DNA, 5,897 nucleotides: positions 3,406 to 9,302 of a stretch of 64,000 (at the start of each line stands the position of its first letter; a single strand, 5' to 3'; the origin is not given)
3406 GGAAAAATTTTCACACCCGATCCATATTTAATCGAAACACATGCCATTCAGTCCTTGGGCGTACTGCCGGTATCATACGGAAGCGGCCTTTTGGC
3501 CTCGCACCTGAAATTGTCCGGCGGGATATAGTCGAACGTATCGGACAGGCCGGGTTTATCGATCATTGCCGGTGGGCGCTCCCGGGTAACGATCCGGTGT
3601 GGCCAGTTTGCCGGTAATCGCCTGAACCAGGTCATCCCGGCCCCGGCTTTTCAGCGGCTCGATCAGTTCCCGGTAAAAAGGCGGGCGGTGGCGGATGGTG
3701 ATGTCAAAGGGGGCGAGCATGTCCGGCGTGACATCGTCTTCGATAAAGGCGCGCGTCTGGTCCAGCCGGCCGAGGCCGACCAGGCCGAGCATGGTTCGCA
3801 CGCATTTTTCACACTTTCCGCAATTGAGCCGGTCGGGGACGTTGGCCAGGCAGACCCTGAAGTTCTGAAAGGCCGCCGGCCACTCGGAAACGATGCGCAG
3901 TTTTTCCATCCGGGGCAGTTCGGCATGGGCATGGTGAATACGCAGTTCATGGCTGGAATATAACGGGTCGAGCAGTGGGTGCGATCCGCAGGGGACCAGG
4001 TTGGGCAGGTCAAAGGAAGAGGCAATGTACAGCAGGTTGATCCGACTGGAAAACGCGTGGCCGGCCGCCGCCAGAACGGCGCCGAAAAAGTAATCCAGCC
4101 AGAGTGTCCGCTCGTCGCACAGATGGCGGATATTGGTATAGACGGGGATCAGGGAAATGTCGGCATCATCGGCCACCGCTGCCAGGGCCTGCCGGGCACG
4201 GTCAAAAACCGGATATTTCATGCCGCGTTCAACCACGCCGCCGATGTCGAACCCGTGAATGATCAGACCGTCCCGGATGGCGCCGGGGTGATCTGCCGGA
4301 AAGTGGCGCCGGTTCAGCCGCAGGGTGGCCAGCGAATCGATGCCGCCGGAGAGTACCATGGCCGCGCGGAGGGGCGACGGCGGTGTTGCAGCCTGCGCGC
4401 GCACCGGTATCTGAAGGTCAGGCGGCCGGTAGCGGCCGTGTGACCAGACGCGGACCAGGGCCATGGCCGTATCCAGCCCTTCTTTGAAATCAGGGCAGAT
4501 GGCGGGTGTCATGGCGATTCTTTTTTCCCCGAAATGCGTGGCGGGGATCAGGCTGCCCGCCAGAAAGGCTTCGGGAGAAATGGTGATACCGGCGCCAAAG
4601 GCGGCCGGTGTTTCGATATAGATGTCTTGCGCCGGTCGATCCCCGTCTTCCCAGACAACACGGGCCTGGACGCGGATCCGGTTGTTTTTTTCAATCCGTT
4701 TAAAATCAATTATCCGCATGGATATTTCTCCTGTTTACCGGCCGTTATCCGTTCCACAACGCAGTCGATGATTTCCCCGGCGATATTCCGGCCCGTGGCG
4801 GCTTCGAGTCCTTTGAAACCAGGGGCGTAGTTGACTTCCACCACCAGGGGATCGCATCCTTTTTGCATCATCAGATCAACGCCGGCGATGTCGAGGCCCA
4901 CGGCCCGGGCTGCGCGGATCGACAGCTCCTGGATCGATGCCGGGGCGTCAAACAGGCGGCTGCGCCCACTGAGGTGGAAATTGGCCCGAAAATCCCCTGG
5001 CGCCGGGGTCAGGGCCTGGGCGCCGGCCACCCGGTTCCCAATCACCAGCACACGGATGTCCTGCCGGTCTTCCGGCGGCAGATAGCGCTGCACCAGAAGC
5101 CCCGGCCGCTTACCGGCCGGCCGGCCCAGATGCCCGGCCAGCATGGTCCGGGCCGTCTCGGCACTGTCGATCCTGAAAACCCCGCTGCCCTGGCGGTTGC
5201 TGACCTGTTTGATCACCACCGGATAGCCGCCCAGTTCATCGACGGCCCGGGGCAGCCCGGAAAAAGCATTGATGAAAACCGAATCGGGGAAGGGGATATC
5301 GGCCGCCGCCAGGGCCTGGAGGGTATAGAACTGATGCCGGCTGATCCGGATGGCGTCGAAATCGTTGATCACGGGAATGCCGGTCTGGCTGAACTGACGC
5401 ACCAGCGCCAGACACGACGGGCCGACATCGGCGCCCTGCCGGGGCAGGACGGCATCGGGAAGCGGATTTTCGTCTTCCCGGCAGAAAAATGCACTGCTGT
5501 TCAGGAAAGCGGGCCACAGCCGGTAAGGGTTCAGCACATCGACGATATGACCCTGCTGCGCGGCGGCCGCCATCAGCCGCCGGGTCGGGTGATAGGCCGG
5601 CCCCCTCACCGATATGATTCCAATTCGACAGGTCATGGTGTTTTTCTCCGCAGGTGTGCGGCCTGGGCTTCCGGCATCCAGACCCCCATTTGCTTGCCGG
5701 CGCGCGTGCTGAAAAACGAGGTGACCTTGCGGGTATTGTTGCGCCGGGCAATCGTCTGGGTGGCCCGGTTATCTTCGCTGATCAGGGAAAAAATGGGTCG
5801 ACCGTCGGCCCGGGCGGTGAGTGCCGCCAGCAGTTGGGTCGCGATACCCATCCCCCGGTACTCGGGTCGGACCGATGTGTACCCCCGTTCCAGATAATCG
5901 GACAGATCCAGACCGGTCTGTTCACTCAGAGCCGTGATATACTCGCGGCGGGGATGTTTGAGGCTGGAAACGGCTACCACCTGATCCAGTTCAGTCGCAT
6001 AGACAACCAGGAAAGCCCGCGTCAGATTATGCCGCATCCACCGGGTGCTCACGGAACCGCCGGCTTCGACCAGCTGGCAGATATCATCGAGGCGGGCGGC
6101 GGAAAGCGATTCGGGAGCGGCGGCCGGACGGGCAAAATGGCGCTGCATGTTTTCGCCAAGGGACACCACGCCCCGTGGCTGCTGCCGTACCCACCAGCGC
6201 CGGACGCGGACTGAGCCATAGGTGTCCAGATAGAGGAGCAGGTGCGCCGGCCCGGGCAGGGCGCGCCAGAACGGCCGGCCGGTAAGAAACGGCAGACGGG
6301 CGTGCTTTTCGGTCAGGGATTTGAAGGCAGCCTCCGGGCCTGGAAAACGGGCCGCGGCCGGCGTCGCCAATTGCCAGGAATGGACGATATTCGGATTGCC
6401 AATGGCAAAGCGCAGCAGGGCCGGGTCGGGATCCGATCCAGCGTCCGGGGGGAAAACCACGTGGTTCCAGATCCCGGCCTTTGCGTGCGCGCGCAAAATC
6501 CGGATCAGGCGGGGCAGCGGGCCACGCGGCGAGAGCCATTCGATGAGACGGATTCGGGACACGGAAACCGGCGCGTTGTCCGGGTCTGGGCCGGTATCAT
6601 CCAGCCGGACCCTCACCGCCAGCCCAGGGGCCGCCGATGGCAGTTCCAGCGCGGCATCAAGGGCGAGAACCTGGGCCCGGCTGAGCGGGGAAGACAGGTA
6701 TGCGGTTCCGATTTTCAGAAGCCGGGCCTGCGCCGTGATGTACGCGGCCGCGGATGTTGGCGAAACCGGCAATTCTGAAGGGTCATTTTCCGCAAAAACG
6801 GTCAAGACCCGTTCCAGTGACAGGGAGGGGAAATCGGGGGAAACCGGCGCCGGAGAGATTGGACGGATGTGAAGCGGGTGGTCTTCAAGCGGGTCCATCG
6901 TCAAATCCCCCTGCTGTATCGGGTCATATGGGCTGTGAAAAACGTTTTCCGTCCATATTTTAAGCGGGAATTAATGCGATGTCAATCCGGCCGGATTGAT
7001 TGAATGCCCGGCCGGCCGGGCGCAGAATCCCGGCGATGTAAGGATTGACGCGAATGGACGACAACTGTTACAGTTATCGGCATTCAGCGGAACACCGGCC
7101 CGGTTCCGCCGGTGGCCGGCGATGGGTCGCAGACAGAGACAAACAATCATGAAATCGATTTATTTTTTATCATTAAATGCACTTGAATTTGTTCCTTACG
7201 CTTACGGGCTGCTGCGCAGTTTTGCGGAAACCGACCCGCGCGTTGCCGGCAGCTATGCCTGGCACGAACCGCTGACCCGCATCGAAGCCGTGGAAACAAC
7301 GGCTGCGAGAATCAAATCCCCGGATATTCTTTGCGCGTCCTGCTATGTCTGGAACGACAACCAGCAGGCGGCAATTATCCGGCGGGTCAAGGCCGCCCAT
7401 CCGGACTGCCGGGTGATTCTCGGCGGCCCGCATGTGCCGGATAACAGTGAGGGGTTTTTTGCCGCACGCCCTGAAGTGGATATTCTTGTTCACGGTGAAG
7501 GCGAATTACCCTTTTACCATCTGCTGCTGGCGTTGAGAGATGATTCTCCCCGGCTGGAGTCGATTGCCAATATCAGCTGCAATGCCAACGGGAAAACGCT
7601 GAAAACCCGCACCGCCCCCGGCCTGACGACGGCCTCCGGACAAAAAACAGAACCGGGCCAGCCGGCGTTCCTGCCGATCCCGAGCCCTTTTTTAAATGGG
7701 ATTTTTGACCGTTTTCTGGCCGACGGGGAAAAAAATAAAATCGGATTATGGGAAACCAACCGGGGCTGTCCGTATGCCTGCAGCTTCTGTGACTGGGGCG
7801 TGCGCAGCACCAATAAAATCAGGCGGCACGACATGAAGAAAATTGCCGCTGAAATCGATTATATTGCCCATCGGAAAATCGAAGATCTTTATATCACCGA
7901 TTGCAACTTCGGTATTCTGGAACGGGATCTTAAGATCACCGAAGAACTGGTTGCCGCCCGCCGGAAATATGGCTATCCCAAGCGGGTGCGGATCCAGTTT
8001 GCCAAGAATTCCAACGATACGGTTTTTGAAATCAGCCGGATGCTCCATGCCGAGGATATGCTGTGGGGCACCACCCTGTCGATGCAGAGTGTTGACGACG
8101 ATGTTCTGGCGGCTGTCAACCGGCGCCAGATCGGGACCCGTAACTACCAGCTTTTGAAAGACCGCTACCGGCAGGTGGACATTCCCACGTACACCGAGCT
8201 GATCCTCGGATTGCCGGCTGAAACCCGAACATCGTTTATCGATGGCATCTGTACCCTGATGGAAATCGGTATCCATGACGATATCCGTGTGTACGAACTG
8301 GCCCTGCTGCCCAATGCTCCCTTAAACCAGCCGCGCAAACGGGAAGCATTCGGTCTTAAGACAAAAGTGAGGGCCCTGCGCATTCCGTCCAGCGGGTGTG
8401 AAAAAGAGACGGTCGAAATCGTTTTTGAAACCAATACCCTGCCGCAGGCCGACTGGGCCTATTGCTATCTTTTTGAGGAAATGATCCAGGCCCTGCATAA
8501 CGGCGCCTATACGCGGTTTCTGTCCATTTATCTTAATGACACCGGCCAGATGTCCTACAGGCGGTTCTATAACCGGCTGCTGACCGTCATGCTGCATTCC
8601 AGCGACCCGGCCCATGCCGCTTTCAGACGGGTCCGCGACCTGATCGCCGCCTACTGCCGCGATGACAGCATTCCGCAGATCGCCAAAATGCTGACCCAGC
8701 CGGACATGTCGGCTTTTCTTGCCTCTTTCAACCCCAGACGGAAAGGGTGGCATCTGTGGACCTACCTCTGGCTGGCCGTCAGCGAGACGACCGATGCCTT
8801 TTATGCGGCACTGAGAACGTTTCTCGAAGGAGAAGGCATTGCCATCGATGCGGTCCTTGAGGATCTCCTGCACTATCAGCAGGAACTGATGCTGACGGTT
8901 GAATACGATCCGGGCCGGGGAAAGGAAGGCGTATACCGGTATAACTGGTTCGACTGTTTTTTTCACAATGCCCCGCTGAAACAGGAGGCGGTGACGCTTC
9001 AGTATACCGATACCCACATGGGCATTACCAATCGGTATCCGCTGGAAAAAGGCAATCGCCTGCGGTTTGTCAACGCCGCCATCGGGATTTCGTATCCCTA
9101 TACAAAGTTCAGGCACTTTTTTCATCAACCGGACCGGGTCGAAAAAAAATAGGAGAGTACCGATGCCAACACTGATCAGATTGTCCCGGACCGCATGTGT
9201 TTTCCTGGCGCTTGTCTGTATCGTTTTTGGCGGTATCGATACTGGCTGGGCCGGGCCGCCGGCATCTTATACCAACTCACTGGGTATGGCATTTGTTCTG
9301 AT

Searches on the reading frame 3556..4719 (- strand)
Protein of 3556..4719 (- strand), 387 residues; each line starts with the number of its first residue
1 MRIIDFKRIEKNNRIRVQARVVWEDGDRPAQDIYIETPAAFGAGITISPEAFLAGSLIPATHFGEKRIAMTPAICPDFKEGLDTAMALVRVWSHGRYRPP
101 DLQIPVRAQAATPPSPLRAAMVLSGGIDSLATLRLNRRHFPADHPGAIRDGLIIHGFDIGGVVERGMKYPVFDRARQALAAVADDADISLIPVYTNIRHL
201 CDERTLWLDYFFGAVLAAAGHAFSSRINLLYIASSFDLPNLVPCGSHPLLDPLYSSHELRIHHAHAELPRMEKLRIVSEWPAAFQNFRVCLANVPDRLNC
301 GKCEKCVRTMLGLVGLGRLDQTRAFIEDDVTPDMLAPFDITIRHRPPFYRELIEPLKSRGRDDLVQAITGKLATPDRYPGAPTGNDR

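Call 5: search_protein_families(library=pfam, proteins=[window:3556-4719:-], max_evalue=0.01)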
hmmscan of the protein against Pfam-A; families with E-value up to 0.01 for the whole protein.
window:3556-4719:- (387 aa): 0 families

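Call 56: search_protein_families(library=ncbifam, proteins=[window:3556-4719:-], max_evalue=0.1)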
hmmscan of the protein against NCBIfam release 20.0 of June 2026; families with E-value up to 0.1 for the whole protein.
window:3556-4719:- (387 aa): 0 families

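Call 85: search_solved_structures(query=window:3556-4719:-, max_evalue=1)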
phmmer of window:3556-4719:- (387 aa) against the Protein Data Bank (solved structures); distinct sequences matched with E-value up to 1: 0.

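Call 86: search_protein_families(library=padloc, proteins=[window:3556-4719:-], max_evalue=0.01)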
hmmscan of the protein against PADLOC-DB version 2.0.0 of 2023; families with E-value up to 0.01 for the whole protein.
window:3556-4719:- (387 aa): 0 families

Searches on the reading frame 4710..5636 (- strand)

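Call 5: search_protein_families(library=pfam, proteins=[window:4710-5636:-], max_evalue=0.01)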
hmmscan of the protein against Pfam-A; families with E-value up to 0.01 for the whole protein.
window:4710-5636:- (308 aa): 6 families
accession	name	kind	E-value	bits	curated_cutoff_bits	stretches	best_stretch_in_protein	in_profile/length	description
PF08443.16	RimK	-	1.1e-31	110.4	21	1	101-292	3-187/188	RimK-like ATP-grasp domain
PF18030.7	Rimk_N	-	1e-11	45.4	26.4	1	4-96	2-94/94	RimK PreATP-grasp domain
PF02955.21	GSH-S_ATP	-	1.3e-08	35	23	1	140-256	34-152/175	Prokaryotic glutathione synthetase, ATP-grasp domain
PF07478.18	Dala_Dala_lig_C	-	0.00021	21.3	24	0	233-274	136-178/204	D-ala D-ala ligase C-terminus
PF14397.11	ATPgrasp_ST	-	0.00063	19.5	31.4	1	235-287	218-271/278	Sugar-transfer associated ATP-grasp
PF02222.28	ATP-grasp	-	0.0064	16.6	27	1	108-170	2-64/179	ATP-grasp domain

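Call 56: search_protein_families(library=ncbifam, proteins=[window:4710-5636:-], max_evalue=0.1)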
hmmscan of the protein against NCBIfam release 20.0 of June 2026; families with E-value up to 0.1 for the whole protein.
window:4710-5636:- (308 aa): 24 families
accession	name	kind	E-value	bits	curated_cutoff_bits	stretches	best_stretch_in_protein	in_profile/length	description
TIGR00768.1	rimK_fam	subfamily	1.5e-47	162.3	143.4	1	17-292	12-275/276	RimK family alpha-L-glutamate ligase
NF007764.0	PRK10446.1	equivalog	2.5e-44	151.8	331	1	4-298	2-291/300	30S ribosomal protein S6--L-glutamate ligase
NF040720.1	MptN_Meth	equivalog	1.6e-33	116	350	1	78-293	78-290/291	tetrahydromethanopterin:alpha-L-glutamate ligase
TIGR02144.1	LysX_arch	equivalog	5.6e-32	111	275.6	1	76-297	62-279/281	lysine biosynthesis protein LysX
TIGR02068.2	cya_phycin_syn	equivalog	8.7e-17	60.4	850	2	235-295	403-472/862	cyanophycin synthetase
TIGR04443.1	F420_CofF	equivalog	2.4e-16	59.6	300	1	80-296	71-281/283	coenzyme gamma-F420-2:alpha-L-glutamate ligase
NF010623.0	PRK14016.1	subfamily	2.4e-16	59.1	877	2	235-295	404-473/871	cyanophycin synthetase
TIGR04356.1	grasp_GAK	hypoth_equivalog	1.8e-13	50.2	300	1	18-297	13-287/287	GAK system ATP-grasp enzyme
NF003573.0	PRK05246.1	equivalog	5e-12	45.2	272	1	86-298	109-314/316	glutathione synthase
TIGR01380.1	glut_syn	equivalog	2.7e-10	39.8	299.05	1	80-293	102-308/312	glutathione synthase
NF009110.0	PRK12458.1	subfamily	5e-10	38.9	408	1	79-258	113-295/349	glutathione synthetase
TIGR04187.1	GRASP_SAV_5884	subfamily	9.8e-08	31.6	350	1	89-292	111-310/312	ATP-grasp ribosomal peptide maturase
NF009402.0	PRK12767.1-1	equivalog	4.6e-07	29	218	1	69-190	81-197/329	carbamoyl phosphate synthase-like protein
NF002378.0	PRK01372.1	subfamily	1.5e-05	23.9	243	1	103-274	102-273/305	D-alanine--D-alanine ligase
TIGR03103.1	trio_acet_GNAT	equivalog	0.0004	19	569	0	234-275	482-525/547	N-acetylglutaminylglutamine synthetase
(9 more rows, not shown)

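Call 86: search_protein_families(library=padloc, proteins=[window:4710-5636:-], max_evalue=0.01)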
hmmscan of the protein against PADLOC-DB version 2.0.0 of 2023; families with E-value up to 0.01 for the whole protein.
window:4710-5636:- (308 aa): 0 families

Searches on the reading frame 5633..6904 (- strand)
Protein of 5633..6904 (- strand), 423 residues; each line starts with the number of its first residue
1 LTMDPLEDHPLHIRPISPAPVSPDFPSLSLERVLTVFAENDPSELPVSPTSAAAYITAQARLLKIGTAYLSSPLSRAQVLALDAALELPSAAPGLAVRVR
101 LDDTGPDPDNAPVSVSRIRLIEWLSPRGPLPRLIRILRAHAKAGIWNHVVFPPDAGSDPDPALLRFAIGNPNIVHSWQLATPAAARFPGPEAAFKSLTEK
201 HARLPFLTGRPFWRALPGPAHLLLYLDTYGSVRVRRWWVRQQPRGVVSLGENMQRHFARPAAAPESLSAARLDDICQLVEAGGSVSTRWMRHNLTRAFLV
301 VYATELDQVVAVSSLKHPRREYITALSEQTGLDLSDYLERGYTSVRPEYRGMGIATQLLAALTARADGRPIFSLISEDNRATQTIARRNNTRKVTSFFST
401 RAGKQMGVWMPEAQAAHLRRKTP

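Call 5: search_protein_families(library=pfam, proteins=[window:5633-6904:-], max_evalue=0.01)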
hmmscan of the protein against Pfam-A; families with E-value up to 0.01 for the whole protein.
window:5633-6904:- (423 aa): 3 families
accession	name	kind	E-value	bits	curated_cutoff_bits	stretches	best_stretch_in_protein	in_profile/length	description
PF13508.13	Acetyltransf_7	-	9.8e-05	23.1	27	1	323-368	28-61/84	Acetyltransferase (GNAT) domain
PF00583.31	Acetyltransf_1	-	0.00011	22.8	20.7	1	341-380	63-105/116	Acetyltransferase (GNAT) family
PF13302.13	Acetyltransf_3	-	0.0032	18.6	25.4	1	324-389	80-135/138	Acetyltransferase (GNAT) domain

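Call 56: search_protein_families(library=ncbifam, proteins=[window:5633-6904:-], max_evalue=0.1)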
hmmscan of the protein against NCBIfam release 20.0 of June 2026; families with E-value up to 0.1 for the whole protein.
window:5633-6904:- (423 aa): 2 families
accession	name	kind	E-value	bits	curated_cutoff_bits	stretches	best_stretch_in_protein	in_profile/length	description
TIGR01575.1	rimI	equivalog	0.029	14.5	86.4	1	344-374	62-92/132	ribosomal protein S18-alanine N-acetyltransferase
NF040503.1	resist_ArsN1a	equivalog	0.033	13.9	170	1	345-409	84-149/159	arsinothricin resistance N-acetyltransferase ArsN1 family A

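Call 86: search_protein_families(library=padloc, proteins=[window:5633-6904:-], max_evalue=0.01)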
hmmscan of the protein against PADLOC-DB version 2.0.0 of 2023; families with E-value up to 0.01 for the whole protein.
window:5633-6904:- (423 aa): 0 families

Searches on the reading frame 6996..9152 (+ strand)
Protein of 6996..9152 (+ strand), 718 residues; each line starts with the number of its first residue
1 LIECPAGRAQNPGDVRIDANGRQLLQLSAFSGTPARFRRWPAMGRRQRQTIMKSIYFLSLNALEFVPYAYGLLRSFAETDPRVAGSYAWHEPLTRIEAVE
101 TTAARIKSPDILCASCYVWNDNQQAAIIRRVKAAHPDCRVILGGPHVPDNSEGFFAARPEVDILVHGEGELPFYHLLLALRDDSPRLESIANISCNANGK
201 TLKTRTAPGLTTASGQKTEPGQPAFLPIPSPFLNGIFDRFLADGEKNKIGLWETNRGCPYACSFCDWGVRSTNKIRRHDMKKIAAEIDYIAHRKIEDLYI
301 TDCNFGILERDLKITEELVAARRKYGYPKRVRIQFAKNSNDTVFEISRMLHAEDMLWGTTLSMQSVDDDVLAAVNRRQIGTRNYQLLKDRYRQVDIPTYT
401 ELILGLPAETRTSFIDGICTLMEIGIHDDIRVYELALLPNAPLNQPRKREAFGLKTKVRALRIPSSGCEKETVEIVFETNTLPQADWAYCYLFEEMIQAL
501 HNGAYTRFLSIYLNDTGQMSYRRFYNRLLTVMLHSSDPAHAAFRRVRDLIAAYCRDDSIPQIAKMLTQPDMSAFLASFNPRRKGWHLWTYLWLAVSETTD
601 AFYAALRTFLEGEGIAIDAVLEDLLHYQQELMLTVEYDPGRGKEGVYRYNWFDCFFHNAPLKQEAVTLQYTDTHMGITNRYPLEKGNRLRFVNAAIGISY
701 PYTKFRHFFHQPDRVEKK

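Call 5: search_protein_families(library=pfam, proteins=[window:6996-9152:+], max_evalue=0.01)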
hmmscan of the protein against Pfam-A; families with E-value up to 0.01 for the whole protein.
window:6996-9152:+ (718 aa): 2 families
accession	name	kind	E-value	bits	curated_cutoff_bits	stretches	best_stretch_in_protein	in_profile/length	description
PF02310.24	B12-binding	-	3.4e-10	40.3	32.1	1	99-176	43-120/121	B12 binding domain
PF04055.27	Radical_SAM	-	8.2e-10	39.5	29.5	1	254-413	3-158/166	Radical SAM superfamily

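Call 56: search_protein_families(library=ncbifam, proteins=[window:6996-9152:+], max_evalue=0.1)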
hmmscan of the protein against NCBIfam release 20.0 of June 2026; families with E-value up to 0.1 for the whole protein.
window:6996-9152:+ (718 aa): 27 families (the best 25 are shown)
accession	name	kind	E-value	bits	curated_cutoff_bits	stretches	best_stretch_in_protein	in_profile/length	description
NF033712.0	B12_rSAM_KedN5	subfamily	2.6e-76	257.2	700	1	63-573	13-505/624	KedN5 family methylcobalamin-dependent radical SAM C-methyltransferase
TIGR04013.1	B12_SAM_MJ_1487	hypoth_equivalog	1.1e-15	57.3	251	2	247-447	149-357/382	TIGR04013 family B12-binding domain/radical SAM domain-containing protein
TIGR04479.1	bcpD_PhpK_rSAM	subfamily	3.8e-14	51.9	600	1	253-419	245-404/504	PhpK family radical SAM P-methyltransferase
TIGR03975.1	rSAM_ocin_1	subfamily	9.9e-12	44.1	281.85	1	99-412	117-418/606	RiPP maturation radical SAM C-methyltransferase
TIGR00089.1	TIGR00089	subfamily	2.7e-11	42.9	251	1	255-425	146-319/429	MiaB/RimO family radical SAM methylthiotransferase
TIGR01579.1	MiaB-like-C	equivalog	3.3e-11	43.1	357.05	1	121-426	49-320/416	tRNA (N(6)-L-threonylcarbamoyladenosine(37)-C(2))-methylthiotransferase MtaB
TIGR04367.1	HpnR_B12_rSAM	equivalog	2.4e-10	39.5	650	1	108-402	60-331/490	hopanoid C-3 methylase HpnR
TIGR02026.1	BchE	equivalog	5.6e-10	38.7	481.35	1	104-321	59-267/497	magnesium-protoporphyrin IX monomethyl ester anaerobic oxidative cyclase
TIGR04072.2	rSAM_ladder_B12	equivalog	5.8e-10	38.4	360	1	253-447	184-372/443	lipid biosynthesis B12-binding/radical SAM protein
NF038361.1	rSAM_Sden_1168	equivalog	2.1e-09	36.5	575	1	128-440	161-466/560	Sden_1168 family B12-binding radical SAM P-methyltransferase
TIGR04428.1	B12_rSAM_trp_MT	equivalog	5.5e-09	34.9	500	1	252-451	219-425/558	tryptophan 2-C-methyltransferase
NF033070.1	rSAM_AprD4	equivalog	1.2e-08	34.3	500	1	247-429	194-371/456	AprD4 family radical SAM diol-dehydratase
TIGR03471.1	HpnJ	equivalog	2.4e-08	33.3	577.6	1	123-418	83-359/472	hopanoid biosynthesis associated radical SAM protein HpnJ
TIGR04295.1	B12_rSAM_oligo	hypoth_equivalog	7.1e-08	31.5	400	1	252-331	203-278/422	TIGR04295 family B12-binding domain-containing radical SAM protein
NF045585.1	rSAM_slr0320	equivalog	3.7e-07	29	775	1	127-321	128-307/511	photosystem II high light acclimation radical SAM protein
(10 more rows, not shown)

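Call 86: search_protein_families(library=padloc, proteins=[window:6996-9152:+], max_evalue=0.01)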
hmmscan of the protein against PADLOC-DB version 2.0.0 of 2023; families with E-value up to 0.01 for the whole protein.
window:6996-9152:+ (718 aa): 1 family
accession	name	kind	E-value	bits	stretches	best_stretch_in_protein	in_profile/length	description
PDLC04689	PDC-M51A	-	1.4e-31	107.8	1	99-488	61-402/420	-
